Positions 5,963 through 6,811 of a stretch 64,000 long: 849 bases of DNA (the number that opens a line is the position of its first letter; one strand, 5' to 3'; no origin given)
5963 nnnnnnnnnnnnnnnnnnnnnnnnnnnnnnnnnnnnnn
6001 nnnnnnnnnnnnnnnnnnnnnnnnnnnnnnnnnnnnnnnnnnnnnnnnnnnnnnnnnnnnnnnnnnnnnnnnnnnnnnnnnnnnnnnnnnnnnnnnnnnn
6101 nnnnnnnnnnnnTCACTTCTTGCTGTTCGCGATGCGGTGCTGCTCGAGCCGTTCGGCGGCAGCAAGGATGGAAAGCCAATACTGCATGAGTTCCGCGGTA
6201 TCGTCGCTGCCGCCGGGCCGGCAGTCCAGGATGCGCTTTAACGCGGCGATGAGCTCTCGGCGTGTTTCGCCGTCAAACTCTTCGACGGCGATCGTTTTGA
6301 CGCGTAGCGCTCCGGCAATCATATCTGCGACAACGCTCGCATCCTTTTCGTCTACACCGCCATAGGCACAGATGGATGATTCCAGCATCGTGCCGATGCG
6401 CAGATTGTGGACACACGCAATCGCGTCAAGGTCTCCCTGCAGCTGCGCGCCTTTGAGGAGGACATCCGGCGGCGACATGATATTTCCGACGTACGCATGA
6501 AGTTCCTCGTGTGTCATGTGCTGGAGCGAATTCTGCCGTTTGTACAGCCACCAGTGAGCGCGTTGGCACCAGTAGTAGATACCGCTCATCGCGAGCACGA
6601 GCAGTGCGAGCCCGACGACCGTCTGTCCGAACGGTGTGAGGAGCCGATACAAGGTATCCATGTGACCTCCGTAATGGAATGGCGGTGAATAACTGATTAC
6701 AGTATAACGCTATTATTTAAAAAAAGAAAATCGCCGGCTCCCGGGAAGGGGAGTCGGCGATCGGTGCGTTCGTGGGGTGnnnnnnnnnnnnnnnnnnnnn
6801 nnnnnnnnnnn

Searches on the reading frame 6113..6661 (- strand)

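Call 48: search_protein_families(library=pfam, proteins=[window:6113-6661:-], max_evalue=0.01)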
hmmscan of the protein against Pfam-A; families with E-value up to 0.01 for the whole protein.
window:6113-6661:- (182 aa): 1 family
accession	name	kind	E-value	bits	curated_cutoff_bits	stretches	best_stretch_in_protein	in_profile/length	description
PF03929.21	PepSY_TM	-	0.0029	17.9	28.8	1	14-65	136-191/295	PepSY-associated TM region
